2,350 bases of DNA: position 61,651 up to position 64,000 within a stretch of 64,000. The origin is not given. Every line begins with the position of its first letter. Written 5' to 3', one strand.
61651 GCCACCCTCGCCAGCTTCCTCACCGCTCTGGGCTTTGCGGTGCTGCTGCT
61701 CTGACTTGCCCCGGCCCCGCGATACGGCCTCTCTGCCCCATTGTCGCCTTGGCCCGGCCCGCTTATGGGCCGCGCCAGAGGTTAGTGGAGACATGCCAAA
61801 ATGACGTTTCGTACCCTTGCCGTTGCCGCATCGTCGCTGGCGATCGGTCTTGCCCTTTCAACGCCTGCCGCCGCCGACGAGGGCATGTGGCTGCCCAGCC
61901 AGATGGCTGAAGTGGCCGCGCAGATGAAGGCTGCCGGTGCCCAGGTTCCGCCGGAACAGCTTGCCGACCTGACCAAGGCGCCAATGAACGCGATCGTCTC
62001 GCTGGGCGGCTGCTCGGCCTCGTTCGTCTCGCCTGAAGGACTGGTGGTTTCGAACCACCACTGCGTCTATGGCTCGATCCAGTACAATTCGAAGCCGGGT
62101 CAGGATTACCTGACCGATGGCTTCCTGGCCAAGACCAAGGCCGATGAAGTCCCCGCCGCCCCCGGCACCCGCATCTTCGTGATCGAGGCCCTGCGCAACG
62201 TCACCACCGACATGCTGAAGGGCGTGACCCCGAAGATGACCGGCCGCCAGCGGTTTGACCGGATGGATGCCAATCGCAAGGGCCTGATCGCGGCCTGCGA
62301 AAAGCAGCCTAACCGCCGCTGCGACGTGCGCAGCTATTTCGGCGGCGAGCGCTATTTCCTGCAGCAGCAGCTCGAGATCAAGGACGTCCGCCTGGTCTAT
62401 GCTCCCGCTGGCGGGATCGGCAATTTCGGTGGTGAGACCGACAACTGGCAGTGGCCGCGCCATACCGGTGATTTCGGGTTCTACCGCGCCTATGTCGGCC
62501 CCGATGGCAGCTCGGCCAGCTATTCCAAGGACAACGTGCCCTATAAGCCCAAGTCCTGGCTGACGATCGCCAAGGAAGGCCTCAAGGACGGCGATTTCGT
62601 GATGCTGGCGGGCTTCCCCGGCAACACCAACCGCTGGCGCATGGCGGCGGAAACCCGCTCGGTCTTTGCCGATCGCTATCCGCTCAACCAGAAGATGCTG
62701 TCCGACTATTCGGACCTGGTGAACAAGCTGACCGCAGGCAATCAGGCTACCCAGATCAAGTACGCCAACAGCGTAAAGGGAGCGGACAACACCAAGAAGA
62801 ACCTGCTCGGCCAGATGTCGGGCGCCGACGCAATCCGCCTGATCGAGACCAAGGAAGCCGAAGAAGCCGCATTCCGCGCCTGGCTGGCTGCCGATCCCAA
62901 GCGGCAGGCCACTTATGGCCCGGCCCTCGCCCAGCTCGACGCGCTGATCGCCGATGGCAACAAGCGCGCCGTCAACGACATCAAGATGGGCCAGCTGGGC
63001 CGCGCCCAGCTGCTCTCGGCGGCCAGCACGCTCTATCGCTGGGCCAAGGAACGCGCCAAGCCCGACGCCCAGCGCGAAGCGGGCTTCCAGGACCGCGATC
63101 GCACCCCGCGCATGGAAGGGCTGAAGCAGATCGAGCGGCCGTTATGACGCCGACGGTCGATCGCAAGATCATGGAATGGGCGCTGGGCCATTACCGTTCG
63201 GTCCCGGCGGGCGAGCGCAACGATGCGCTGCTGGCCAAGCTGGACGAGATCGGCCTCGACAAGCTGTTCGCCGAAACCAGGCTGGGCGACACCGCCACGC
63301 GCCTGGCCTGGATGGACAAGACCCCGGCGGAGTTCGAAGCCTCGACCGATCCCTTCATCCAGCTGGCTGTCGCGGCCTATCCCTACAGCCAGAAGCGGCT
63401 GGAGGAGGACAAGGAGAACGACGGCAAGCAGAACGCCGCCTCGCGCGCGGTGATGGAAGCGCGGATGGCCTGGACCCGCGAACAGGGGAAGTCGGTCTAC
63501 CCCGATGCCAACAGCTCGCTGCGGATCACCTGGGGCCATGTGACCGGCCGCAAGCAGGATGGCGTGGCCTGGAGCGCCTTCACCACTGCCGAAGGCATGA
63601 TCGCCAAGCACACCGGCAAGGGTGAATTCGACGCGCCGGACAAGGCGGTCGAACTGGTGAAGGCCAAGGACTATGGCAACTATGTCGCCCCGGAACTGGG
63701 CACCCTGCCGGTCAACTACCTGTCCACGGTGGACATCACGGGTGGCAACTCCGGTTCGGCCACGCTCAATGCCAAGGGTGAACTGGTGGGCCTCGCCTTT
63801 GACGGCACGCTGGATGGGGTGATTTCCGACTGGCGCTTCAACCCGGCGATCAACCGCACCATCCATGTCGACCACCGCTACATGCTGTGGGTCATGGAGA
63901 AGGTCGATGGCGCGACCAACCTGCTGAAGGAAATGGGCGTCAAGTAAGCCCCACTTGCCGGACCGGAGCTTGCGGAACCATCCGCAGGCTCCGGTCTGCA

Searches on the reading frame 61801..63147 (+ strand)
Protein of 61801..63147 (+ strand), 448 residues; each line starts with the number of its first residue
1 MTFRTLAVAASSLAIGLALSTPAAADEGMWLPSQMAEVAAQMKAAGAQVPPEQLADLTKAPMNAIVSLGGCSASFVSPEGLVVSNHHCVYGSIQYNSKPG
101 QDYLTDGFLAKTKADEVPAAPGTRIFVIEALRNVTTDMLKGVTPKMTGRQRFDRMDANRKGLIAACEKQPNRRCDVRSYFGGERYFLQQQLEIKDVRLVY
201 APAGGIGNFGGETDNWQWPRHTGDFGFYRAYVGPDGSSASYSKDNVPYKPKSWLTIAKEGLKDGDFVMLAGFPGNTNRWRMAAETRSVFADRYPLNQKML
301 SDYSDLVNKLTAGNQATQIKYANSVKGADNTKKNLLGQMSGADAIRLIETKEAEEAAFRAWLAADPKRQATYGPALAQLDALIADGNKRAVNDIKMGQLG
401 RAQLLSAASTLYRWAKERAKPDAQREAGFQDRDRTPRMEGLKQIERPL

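Call 4: search_protein_families(library=pfam, proteins=[window:61801-63147:+])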
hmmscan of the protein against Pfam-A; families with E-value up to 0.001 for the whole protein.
window:61801-63147:+ (448 aa): 1 family
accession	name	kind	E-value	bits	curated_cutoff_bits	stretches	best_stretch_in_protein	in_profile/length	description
PF10459.15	Peptidase_S46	-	1.1e-140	471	22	1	25-446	1-424/698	Peptidase S46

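Call 5: search_protein_families(library=ncbifam, proteins=[window:61801-63147:+])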
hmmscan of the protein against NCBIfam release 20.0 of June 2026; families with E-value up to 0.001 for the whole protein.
window:61801-63147:+ (448 aa): 1 family
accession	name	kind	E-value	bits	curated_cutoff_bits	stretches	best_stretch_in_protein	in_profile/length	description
NF053519.1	DipepPtdsDpp7Prph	equivalog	1.8e-80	271.4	1200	1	12-388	7-385/708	dipeptidyl-peptidase Dpp7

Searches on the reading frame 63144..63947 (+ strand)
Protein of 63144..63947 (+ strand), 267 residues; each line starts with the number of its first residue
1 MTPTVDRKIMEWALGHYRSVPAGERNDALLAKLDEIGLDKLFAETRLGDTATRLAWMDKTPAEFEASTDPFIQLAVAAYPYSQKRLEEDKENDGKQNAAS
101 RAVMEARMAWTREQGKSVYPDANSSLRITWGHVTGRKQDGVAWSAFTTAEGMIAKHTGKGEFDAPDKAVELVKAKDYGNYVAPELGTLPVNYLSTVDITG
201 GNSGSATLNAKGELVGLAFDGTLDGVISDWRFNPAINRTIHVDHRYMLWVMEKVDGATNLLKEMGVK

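Call 72: search_protein_families(library=pfam, proteins=[window:63144-63947:+], max_evalue=0.00001)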
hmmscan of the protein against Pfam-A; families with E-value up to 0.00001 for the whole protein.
window:63144-63947:+ (267 aa): 1 family
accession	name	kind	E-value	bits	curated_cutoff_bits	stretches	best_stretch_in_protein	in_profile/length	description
PF10459.15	Peptidase_S46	-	1.6e-83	282.1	22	1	2-265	427-697/698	Peptidase S46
